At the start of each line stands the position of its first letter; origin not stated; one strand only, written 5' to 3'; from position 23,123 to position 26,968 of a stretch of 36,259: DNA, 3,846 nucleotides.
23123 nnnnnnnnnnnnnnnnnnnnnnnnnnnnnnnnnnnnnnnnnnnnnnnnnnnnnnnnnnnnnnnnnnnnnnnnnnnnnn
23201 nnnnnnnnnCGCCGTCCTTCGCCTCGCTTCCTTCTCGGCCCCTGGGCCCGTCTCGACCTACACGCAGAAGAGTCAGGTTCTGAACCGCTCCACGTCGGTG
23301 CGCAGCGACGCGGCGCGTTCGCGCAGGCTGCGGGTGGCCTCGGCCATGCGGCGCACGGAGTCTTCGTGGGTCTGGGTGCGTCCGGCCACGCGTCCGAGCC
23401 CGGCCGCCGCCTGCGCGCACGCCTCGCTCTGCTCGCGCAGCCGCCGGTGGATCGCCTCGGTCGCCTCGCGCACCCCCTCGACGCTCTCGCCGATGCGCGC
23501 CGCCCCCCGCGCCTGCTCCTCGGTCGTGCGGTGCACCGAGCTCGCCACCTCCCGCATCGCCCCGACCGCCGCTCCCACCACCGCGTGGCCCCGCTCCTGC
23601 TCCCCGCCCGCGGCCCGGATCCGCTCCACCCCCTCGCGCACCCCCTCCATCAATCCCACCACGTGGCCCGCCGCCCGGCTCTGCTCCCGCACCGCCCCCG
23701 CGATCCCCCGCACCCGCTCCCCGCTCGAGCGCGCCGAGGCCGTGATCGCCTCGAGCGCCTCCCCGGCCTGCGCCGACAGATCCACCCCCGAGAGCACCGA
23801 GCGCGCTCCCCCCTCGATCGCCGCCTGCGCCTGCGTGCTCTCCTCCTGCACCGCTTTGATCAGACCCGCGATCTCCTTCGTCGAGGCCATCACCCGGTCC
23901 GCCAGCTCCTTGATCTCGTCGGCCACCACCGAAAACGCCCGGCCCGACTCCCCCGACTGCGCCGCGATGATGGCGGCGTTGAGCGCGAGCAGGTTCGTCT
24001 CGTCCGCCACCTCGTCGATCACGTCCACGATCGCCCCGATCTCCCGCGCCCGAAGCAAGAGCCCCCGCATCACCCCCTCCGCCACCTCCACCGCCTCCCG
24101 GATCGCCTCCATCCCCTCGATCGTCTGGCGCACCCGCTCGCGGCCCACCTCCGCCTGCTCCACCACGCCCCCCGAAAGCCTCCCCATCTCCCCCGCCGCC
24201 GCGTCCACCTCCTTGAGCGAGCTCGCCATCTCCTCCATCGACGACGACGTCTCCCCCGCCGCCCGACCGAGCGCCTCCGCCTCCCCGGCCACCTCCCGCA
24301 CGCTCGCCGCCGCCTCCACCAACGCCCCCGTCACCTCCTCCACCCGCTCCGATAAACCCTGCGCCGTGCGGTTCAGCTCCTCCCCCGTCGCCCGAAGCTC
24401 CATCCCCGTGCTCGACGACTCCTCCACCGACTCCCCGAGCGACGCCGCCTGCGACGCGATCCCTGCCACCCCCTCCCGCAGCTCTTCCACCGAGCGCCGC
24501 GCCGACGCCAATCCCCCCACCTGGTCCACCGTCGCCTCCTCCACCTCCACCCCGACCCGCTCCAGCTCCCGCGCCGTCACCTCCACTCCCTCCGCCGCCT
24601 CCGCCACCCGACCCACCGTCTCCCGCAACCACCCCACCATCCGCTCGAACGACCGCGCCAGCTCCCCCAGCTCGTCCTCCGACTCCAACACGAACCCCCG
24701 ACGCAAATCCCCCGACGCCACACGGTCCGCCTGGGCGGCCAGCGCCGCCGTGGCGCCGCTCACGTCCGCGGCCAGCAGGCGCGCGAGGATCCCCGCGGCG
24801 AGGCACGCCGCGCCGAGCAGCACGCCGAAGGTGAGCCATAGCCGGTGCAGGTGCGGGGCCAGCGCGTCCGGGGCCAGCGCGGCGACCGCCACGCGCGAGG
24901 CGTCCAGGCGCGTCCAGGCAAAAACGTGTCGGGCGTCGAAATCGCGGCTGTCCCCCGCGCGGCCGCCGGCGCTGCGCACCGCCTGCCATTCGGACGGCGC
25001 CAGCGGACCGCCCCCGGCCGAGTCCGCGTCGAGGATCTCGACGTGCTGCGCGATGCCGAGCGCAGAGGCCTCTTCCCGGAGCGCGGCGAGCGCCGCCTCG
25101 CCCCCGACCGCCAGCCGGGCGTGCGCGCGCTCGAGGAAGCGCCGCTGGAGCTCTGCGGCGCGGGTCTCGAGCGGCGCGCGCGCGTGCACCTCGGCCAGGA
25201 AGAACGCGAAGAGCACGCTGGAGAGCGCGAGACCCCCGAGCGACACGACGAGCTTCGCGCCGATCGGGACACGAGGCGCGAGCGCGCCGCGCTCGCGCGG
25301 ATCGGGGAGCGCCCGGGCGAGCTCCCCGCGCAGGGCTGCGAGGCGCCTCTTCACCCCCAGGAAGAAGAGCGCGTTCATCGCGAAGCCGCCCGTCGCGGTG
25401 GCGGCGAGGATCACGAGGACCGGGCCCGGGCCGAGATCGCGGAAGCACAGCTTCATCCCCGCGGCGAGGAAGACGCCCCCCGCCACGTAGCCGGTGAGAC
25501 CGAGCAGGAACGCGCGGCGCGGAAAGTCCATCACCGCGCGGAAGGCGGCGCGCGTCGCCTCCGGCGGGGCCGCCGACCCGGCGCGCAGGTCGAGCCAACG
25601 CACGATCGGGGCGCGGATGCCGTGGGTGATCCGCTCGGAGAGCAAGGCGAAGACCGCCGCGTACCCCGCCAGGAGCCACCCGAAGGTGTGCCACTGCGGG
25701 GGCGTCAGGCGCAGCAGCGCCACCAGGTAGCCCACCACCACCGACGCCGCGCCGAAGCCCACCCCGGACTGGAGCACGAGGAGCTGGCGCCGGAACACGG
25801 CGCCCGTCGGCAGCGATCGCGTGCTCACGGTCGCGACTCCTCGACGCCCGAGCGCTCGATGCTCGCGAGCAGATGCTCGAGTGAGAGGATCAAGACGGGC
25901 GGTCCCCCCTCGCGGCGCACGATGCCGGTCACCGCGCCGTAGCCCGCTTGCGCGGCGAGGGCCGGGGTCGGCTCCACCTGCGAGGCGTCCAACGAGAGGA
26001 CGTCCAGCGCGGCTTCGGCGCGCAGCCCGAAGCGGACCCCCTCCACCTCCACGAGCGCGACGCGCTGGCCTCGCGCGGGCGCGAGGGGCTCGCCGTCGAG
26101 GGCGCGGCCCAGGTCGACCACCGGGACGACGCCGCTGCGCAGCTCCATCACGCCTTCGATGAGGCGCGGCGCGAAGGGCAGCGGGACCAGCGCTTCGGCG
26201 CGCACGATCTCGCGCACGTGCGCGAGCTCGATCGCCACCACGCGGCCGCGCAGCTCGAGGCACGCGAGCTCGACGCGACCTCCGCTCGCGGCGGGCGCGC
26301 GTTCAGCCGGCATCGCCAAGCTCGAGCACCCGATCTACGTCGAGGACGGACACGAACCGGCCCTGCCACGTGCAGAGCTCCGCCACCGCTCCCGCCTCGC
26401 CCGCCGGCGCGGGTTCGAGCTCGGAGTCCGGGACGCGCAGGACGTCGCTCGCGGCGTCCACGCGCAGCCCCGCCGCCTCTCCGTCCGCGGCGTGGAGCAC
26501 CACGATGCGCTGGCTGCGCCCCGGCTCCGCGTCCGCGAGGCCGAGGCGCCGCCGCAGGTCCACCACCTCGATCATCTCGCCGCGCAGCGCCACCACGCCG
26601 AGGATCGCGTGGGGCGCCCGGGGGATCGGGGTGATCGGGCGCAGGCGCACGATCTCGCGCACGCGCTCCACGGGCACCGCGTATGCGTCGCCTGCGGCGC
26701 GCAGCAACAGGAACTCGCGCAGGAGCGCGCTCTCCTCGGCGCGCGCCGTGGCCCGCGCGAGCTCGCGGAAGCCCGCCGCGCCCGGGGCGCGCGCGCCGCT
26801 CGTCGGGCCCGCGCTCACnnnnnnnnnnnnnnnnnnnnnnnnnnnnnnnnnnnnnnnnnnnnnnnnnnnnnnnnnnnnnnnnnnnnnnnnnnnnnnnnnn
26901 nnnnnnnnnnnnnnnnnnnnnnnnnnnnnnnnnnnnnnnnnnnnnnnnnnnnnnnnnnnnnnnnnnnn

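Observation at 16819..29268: Tightly coupled 12-gene chemosensory cluster carrying four non-canonical passenger genes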

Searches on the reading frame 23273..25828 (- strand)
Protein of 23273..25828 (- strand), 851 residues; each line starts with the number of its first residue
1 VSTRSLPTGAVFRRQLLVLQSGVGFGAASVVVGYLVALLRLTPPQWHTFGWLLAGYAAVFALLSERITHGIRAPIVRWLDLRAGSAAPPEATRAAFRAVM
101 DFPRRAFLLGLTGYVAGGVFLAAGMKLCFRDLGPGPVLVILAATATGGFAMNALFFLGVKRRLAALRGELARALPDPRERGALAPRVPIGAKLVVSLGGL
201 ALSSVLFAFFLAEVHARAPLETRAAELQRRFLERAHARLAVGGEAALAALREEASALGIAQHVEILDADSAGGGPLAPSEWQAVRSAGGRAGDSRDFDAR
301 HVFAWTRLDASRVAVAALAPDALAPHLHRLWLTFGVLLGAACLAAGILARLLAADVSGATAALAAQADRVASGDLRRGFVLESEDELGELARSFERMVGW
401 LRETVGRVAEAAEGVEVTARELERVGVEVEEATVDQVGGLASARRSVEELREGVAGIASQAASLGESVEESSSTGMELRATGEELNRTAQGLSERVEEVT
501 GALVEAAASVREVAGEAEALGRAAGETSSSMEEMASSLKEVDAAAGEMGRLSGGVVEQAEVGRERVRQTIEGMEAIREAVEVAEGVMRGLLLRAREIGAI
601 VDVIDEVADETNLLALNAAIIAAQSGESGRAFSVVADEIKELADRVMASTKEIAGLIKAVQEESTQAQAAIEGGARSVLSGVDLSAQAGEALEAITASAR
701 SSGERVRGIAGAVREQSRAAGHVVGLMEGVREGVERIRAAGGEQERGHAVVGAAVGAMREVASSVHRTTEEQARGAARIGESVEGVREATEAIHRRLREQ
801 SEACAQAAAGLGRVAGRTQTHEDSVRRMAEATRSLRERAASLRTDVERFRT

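Call 6: search_protein_families(library=pfam, proteins=[window:23273-25828:-], max_evalue=0.01)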
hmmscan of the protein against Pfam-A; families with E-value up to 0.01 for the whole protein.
window:23273-25828:- (851 aa): 3 families
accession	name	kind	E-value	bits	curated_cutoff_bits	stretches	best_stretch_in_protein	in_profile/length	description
PF00015.26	MCPsignal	-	2.4e-35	122.4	34.6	1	557-724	9-162/172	Methyl-accepting chemotaxis protein (MCP) signalling domain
PF00672.30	HAMP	-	1.5e-06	28.9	25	1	362-398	12-48/53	HAMP domain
PF07889.17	DUF1664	-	0.00022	21.7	34.6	0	475-542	47-121/124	Protein of unknown function (DUF1664)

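Call 7: search_protein_families(library=ncbifam, proteins=[window:23273-25828:-], max_evalue=0.01)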
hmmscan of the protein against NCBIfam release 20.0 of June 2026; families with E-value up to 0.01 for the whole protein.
window:23273-25828:- (851 aa): 16 families
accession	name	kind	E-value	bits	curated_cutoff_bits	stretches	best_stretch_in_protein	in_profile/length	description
NF058645.1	MCPCtpMPsAe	equivalog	1e-25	90.6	900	2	484-722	268-513/558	methyl-accepting chemotaxis protein CtpM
NF011615.0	PRK15041.1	equivalog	7e-19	67.9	947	2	492-723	252-473/554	methyl-accepting chemotaxis protein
NF041847.1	transduc_aer2_vibrio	equivalog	3.6e-18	65.2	1200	1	499-714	514-701/804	aerotaxis transducer Aer2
NF011622.0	PRK15048.1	equivalog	9.2e-17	61.4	900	2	492-722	250-470/553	methyl-accepting chemotaxis protein II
NF047851.1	MCPCitTducer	equivalog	2.4e-16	59.9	900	2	478-719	255-468/553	methyl-accepting chemotaxis citrate transducer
NF007309.0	PRK09793.1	equivalog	1.1e-15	57.7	903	2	524-711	284-468/533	methyl-accepting chemotaxis protein IV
NF050802.1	AspChtxCcaA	equivalog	4.4e-15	55.1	1300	1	510-693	484-672/700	aspartate chemotaxis receptor CcaA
TIGR02168.1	SMC_prok_B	equivalog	1.1e-08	33.3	567.35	2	382-637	271-529/1181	chromosome segregation protein SMC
TIGR00996.1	Mtu_fam_mce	paralog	6.1e-07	28.9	140.5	0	474-579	165-270/291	MCE family protein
TIGR02169.1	SMC_prok_A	equivalog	3.2e-06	25.1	729.4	2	621-848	257-481/1165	chromosome segregation protein SMC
NF043058.1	T4SS_LegC2C7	subfamily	7.7e-05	21.8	350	1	448-521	139-212/348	LegC2/C7 family Dot/Icm T4SS effector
NF033092.0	HK_WalK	equivalog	0.00013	20.8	725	1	341-405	186-250/594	cell wall metabolism sensor histidine kinase WalK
NF047515.1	SpiroCoCo_C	equivalog_domain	0.00017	20.9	125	0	388-541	34-185/313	SpiroCoCo family coiled-coil protein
NF012163.2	BaeS_SmeS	equivalog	0.00028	19.9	500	1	331-402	167-234/457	sensor histidine kinase efflux regulator BaeS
NF002572.0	PRK02224.1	equivalog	0.00053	18.4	1087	0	366-673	298-590/888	DNA double-strand break repair ATPase Rad50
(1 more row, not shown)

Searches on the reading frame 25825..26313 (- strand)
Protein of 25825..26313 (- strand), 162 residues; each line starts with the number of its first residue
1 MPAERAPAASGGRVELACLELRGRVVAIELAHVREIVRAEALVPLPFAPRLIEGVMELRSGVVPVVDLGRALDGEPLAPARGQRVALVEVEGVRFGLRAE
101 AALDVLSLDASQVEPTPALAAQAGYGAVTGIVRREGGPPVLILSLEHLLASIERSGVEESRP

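Call 6: search_protein_families(library=pfam, proteins=[window:25825-26313:-], max_evalue=0.01)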
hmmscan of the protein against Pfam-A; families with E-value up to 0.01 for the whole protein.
window:25825-26313:- (162 aa): 1 family
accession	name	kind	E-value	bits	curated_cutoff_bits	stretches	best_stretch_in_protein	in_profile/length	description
PF01584.24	CheW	-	1.2e-26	93.4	23.5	1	17-152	3-137/138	CheW-like domain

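Call 7: search_protein_families(library=ncbifam, proteins=[window:25825-26313:-], max_evalue=0.01)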
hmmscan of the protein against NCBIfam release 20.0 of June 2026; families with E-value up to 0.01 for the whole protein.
window:25825-26313:- (162 aa): 1 family
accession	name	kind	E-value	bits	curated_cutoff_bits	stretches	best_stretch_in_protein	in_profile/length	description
NF007903.0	PRK10612.1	equivalog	4.3e-09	36.3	260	1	25-155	28-157/167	chemotaxis protein CheW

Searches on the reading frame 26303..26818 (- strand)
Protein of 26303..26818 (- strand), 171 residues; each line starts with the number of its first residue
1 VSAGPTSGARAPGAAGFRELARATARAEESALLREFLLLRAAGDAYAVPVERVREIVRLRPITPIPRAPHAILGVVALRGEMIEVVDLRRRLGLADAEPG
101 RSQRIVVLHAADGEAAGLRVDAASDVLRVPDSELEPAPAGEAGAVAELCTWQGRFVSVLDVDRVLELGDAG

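Call 6: search_protein_families(library=pfam, proteins=[window:26303-26818:-], max_evalue=0.01)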
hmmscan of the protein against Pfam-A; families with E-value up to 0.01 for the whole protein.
window:26303-26818:- (171 aa): 1 family
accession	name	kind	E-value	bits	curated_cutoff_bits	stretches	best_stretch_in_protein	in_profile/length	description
PF01584.24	CheW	-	5.6e-36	123.6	23.5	1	35-166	1-135/138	CheW-like domain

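Call 7: search_protein_families(library=ncbifam, proteins=[window:26303-26818:-], max_evalue=0.01)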
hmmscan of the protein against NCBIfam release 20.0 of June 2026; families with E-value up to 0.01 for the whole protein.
window:26303-26818:- (171 aa): 1 family
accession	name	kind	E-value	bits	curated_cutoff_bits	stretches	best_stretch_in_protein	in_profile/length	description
NF007903.0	PRK10612.1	equivalog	8.5e-12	45.1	260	1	27-147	11-129/167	chemotaxis protein CheW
